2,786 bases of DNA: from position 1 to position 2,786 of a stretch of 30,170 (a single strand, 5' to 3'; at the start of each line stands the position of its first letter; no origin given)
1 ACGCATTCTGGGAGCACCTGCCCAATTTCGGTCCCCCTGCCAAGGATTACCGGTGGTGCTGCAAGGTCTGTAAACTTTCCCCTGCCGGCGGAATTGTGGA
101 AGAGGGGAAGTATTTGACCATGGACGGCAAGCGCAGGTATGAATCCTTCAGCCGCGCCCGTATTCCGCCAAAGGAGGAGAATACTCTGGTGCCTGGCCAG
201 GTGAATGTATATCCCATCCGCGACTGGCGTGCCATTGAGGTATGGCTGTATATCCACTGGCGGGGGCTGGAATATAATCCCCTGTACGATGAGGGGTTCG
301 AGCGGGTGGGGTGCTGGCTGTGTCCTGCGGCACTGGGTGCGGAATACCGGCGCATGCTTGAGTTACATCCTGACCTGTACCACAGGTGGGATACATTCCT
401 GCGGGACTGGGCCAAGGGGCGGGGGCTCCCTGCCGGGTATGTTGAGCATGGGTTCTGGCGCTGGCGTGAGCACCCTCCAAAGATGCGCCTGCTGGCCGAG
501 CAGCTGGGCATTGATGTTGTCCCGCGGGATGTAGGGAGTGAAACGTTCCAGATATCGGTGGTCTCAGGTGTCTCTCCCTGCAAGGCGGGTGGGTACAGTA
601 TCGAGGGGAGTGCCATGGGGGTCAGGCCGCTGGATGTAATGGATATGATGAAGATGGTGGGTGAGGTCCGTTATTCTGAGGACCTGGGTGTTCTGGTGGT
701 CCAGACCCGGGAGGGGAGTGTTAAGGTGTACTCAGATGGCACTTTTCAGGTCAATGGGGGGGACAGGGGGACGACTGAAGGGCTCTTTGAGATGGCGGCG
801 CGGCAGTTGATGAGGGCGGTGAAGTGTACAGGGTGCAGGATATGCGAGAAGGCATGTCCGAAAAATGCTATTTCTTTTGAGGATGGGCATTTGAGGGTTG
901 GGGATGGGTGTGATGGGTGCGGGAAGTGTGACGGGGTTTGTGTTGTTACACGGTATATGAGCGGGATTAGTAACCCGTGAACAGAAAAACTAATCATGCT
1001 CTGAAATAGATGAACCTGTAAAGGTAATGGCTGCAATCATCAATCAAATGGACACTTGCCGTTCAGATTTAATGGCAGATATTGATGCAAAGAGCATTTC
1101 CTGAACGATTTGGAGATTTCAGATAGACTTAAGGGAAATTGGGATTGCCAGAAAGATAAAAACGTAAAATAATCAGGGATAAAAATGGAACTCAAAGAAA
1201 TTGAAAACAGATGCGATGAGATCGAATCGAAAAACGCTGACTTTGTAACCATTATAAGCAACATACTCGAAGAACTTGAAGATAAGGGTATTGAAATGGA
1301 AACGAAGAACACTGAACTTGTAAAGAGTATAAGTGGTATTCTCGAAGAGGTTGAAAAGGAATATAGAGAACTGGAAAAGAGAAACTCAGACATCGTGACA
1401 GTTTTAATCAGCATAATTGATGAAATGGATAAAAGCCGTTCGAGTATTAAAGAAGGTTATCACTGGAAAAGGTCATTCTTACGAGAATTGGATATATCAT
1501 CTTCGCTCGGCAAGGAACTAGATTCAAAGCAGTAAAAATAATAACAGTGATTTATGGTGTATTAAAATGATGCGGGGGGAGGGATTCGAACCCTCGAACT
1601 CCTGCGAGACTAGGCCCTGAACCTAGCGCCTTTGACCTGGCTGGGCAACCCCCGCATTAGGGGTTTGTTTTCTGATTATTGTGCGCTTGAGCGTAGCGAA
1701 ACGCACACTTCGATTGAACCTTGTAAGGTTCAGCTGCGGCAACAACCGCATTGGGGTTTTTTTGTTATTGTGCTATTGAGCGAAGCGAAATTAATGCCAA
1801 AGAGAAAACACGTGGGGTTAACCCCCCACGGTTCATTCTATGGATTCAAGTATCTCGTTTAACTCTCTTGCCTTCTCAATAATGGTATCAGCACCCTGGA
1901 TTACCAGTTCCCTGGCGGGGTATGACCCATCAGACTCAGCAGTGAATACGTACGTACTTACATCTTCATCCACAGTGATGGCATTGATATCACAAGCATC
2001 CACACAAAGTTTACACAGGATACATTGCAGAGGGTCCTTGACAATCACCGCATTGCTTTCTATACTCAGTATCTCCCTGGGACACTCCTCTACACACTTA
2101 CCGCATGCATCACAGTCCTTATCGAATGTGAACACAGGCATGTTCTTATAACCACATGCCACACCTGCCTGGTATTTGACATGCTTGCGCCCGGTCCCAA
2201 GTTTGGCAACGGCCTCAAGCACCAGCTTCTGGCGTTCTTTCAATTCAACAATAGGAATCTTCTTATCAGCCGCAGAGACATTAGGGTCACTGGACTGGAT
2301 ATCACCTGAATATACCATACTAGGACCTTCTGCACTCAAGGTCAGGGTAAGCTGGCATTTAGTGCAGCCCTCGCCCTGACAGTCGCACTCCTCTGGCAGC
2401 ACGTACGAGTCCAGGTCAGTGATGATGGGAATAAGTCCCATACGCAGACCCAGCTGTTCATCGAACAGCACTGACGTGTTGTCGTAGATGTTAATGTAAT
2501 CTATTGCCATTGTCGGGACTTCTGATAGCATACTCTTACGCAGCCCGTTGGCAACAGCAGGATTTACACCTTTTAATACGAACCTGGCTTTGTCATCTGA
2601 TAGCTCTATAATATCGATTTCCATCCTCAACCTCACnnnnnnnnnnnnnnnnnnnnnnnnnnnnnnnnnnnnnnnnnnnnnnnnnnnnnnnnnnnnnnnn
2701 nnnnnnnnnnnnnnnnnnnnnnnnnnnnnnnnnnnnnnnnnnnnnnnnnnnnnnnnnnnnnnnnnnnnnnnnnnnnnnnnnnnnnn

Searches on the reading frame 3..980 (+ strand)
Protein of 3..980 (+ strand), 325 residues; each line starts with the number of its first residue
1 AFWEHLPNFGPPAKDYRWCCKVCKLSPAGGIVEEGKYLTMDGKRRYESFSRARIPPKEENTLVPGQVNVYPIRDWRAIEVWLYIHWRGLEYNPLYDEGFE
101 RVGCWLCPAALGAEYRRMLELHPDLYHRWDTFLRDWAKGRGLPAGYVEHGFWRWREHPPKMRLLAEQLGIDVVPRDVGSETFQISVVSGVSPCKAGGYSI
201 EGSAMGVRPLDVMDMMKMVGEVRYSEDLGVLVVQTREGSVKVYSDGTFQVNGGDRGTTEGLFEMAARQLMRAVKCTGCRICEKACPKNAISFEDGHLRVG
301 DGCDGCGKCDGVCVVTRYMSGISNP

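Call 62: search_protein_families(library=pfam, proteins=[window:3-980:+], max_evalue=0.001)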
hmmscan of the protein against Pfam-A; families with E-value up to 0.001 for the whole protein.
window:3-980:+ (325 aa): 5 families
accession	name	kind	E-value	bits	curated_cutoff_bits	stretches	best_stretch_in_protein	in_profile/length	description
PF01507.26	PAPS_reduct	-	1.9e-26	93.6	22.5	1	2-109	64-174/175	Phosphoadenosine phosphosulfate reductase domain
PF00037.32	Fer4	-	3.1e-05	24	21.1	1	274-291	7-24/24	4Fe-4S binding domain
PF13187.11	Fer4_9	-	0.00016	22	27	1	274-313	1-47/52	4Fe-4S dicluster domain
PF12838.12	Fer4_7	-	0.00061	20.6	27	1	274-314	1-49/52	4Fe-4S dicluster domain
PF12837.12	Fer4_6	-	0.00076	19.8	25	1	273-290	7-24/24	4Fe-4S binding domain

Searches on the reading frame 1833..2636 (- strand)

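Call 15: search_protein_families(library=pfam, proteins=[window:1833-2636:-], max_evalue=0.001)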
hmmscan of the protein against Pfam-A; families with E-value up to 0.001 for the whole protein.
window:1833-2636:- (267 aa): 10 families
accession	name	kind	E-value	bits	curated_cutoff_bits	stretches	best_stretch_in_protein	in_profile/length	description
PF01000.31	RNA_pol_A_bac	-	1.5e-17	64.3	33.9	1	62-154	6-101/119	RNA polymerase Rpb3/RpoA insert domain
PF01193.29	RNA_pol_L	-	1.6e-14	53.8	24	1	18-255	1-73/74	RNA polymerase Rpb3/Rpb11 dimerisation domain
PF00037.32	Fer4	-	1.6e-08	34.4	21.1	2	198-221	1-24/24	4Fe-4S binding domain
PF13187.11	Fer4_9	-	8.4e-07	29.4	27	1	175-220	2-52/52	4Fe-4S dicluster domain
PF12838.12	Fer4_7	-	1.8e-06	28.8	27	1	204-225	1-22/52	4Fe-4S dicluster domain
PF13237.11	Fer4_10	-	4.5e-05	23.7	25.5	1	173-215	7-52/53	4Fe-4S dicluster domain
PF13484.11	Fer4_16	-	4.9e-05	24.5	30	0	204-239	1-32/66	4Fe-4S double cluster binding domain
PF13183.11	Fer4_8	-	5.5e-05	24.1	27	0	173-189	52-68/68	4Fe-4S dicluster domain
PF13746.11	Fer4_18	-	0.0001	22.9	27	1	172-216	58-96/114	4Fe-4S dicluster domain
PF13534.11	Fer4_17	-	0.00065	20.6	22.2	0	204-223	1-20/61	4Fe-4S dicluster domain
